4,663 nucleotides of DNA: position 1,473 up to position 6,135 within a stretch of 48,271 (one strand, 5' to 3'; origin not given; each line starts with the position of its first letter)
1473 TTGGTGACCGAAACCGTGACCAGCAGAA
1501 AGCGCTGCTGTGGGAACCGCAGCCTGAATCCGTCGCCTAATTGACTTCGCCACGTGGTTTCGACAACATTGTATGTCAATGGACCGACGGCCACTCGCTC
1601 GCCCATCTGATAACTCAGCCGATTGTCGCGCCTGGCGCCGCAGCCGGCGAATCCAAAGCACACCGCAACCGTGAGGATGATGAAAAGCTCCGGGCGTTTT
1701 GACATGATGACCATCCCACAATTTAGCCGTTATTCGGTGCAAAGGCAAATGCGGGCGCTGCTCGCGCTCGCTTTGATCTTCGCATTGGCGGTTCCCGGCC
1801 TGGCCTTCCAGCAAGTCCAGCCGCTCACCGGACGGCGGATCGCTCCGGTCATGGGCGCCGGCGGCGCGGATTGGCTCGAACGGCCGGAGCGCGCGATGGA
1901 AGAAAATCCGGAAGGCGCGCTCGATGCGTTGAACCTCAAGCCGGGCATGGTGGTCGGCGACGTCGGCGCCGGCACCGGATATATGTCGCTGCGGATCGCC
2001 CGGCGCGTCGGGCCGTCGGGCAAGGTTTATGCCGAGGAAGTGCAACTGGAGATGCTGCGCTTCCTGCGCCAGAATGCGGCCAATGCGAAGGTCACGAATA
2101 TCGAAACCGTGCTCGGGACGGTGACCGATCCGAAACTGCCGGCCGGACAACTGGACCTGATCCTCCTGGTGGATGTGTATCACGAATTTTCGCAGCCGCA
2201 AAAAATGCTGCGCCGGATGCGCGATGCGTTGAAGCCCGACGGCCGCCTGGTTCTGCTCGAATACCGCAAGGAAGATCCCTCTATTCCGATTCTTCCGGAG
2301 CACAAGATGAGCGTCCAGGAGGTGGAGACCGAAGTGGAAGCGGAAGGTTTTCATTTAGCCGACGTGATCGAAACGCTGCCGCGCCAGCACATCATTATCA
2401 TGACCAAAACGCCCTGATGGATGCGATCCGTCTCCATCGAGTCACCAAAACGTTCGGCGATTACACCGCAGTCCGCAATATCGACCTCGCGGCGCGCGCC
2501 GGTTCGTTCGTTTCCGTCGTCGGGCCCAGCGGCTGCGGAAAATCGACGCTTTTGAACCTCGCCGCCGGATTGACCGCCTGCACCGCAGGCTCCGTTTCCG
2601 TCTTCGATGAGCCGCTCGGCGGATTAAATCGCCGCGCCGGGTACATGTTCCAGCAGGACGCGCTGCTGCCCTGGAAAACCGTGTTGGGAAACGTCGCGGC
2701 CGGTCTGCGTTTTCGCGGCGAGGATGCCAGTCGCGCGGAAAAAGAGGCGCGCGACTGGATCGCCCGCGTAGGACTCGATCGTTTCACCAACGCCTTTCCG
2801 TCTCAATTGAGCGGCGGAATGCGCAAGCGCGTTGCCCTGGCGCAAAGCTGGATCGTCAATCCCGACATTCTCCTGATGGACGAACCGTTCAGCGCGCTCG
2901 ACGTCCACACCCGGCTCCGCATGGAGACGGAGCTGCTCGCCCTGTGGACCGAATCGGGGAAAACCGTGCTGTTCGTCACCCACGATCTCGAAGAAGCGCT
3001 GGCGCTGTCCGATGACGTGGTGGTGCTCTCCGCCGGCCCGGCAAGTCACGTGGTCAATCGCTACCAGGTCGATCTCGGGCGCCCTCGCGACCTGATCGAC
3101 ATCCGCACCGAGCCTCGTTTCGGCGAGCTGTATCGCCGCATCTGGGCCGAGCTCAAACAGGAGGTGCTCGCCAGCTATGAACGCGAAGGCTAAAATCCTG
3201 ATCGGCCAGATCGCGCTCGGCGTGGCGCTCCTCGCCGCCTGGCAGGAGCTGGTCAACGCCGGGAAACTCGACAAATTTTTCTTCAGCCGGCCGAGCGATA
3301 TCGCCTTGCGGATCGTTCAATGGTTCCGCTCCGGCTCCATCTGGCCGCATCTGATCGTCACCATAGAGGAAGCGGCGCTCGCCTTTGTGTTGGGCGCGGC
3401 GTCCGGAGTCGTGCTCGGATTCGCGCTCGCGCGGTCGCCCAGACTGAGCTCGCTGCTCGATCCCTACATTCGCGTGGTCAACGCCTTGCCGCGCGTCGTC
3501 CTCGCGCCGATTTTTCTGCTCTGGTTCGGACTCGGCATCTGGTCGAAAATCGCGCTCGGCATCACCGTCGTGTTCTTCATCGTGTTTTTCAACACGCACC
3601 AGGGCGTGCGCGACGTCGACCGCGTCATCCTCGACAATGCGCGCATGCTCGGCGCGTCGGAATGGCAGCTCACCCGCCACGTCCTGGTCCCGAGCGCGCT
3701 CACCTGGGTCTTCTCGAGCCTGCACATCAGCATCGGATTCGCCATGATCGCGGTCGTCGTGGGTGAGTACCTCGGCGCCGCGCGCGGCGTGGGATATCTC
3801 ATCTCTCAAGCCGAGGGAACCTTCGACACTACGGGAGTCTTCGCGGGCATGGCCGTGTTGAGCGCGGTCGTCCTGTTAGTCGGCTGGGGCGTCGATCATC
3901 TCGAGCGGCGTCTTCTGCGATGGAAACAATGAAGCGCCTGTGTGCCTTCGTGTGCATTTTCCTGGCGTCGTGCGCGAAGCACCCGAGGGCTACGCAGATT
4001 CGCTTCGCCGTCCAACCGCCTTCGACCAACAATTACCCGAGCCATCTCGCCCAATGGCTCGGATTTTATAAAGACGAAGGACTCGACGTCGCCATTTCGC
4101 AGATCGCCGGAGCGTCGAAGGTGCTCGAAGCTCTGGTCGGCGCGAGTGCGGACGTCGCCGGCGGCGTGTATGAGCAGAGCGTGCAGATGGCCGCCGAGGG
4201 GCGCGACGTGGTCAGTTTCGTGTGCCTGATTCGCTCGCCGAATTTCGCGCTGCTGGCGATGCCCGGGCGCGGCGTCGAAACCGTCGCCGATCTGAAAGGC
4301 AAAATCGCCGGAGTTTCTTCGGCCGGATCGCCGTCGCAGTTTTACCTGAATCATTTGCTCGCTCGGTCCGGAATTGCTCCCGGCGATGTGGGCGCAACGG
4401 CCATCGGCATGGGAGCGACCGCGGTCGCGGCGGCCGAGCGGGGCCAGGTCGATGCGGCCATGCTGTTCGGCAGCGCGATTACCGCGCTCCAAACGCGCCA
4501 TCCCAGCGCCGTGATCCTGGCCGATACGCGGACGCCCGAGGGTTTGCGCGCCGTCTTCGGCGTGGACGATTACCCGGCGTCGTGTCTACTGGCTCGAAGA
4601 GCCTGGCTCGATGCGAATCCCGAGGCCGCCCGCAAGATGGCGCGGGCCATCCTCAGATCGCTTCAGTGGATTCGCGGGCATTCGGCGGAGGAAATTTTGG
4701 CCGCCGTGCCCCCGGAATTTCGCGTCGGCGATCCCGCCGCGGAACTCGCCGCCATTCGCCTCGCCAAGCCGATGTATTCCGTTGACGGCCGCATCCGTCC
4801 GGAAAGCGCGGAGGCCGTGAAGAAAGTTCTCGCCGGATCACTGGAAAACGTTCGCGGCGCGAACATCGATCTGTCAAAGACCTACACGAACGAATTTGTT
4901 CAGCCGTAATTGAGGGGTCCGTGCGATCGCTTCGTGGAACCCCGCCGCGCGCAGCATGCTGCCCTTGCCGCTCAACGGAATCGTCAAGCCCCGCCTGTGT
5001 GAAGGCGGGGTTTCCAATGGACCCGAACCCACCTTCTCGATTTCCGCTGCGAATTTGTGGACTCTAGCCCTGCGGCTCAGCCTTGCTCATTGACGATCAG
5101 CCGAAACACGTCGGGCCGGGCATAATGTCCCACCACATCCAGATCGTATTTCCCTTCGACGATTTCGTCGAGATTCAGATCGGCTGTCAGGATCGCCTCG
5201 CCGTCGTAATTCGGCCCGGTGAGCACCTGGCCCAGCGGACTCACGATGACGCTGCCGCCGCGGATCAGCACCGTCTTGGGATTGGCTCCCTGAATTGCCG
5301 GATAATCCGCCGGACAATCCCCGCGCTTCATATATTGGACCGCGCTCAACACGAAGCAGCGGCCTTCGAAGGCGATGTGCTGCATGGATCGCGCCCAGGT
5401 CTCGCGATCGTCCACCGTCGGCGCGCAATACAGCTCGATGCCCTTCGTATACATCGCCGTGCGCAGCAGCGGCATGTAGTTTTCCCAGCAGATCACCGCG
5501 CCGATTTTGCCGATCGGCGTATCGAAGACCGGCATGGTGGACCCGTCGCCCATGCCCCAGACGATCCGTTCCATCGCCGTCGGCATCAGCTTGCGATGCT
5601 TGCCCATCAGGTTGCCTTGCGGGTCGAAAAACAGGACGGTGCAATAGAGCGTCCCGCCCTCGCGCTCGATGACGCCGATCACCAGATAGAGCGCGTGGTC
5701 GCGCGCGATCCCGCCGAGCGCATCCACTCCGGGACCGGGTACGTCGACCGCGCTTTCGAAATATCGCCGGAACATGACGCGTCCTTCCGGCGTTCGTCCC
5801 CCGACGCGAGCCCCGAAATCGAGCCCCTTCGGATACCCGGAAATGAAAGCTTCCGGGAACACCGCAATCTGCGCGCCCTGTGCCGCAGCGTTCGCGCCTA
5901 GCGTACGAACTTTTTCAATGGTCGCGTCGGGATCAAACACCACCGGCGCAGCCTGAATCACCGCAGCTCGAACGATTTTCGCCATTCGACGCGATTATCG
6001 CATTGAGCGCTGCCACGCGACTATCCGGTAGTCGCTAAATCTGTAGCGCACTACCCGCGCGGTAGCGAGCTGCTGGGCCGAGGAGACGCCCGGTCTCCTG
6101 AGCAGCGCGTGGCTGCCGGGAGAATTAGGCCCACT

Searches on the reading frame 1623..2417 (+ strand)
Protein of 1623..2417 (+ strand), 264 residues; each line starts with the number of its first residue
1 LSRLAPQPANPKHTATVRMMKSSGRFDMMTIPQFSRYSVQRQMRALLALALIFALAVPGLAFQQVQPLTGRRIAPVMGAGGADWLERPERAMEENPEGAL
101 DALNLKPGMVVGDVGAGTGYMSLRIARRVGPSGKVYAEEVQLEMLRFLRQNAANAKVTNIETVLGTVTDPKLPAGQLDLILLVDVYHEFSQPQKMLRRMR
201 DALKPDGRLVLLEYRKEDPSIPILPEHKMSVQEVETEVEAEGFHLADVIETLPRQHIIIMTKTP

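Call 36: search_protein_families(library=pfam, proteins=[window:1623-2417:+], max_evalue=0.0001)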
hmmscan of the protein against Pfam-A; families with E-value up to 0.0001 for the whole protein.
window:1623-2417:+ (264 aa): 12 families
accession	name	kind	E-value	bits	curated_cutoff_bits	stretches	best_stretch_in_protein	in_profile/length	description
PF13847.12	Methyltransf_31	-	1.1e-17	64.5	27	1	106-221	2-119/145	Methyltransferase domain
PF13649.12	Methyltransf_25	-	5.3e-16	59.5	27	1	113-207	3-97/97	Methyltransferase domain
PF08241.18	Methyltransf_11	-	4.6e-15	56.5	21.2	1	113-211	2-95/95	Methyltransferase domain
PF08242.18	Methyltransf_12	-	9.2e-12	46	30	1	113-209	2-98/98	Methyltransferase domain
PF01209.24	Ubie_methyltran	-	4.5e-11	43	20.1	1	103-216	43-156/233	ubiE/COQ5 methyltransferase family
PF13489.12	Methyltransf_23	-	7.5e-10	39.2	27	1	104-240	19-138/164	Methyltransferase domain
PF05175.20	MTS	-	3e-07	30.7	23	1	106-226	30-152/170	Methyltransferase small domain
PF00891.24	Methyltransf_2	-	1.4e-06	28.2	22.3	1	99-214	54-167/210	O-methyltransferase domain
PF01269.23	Fibrillarin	-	5.2e-06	26.2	27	1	99-262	63-224/227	Fibrillarin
PF08704.16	GCD14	-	7.7e-06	26.2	26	1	102-163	35-96/247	tRNA methyltransferase complex GCD14 subunit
PF01135.25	PCMT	-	1.3e-05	25.5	20.3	1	99-165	65-131/210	Protein-L-isoaspartate(D-aspartate) O-methyltransferase (PCMT)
PF05219.18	DREV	-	5.1e-05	22.9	26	1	111-211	98-186/265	DREV methyltransferase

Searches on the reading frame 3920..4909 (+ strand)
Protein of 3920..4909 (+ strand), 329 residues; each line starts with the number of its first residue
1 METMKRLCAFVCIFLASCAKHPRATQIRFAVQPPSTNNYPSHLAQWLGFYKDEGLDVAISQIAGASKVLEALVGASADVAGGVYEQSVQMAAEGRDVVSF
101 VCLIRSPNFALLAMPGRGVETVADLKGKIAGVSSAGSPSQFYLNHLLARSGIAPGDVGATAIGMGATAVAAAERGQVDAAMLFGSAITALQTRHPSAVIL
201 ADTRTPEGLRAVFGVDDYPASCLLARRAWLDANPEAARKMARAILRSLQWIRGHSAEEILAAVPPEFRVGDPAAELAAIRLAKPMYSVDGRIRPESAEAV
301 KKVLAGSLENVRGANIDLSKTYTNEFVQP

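Call 36: search_protein_families(library=pfam, proteins=[window:3920-4909:+], max_evalue=0.0001)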
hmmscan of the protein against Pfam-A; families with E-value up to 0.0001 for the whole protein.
window:3920-4909:+ (329 aa): 4 families
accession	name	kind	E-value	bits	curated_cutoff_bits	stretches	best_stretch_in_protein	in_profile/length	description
PF09084.16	NMT1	-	1.6e-27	97.3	20.5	1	37-255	3-213/216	NMT1/THI5 like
PF13379.11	NMT1_2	-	4e-13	50.2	24.7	1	25-261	6-248/252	NMT1-like family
PF12974.12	Phosphonate-bd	-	4.9e-07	29.8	27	1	54-245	28-214/242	ABC transporter, phosphonate, periplasmic substrate-binding protein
PF16868.10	NMT1_3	-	8e-05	22.8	27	0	92-198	67-186/289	NMT1-like family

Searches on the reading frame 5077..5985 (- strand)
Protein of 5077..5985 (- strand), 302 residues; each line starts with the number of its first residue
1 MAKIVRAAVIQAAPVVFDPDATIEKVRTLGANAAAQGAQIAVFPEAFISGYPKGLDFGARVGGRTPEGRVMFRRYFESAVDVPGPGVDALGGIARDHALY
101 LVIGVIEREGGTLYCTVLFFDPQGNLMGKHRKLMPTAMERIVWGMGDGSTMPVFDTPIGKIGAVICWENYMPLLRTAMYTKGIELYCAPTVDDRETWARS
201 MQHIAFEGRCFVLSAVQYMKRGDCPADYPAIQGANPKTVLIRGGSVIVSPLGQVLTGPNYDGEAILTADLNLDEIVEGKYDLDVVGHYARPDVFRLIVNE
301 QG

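Call 36: search_protein_families(library=pfam, proteins=[window:5077-5985:-], max_evalue=0.0001)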
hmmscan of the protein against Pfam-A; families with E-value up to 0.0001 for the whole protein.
window:5077-5985:- (302 aa): 1 family
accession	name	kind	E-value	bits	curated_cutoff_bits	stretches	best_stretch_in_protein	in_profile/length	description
PF00795.27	CN_hydrolase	-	1.3e-59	202.1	23.2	1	6-279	1-255/256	Carbon-nitrogen hydrolase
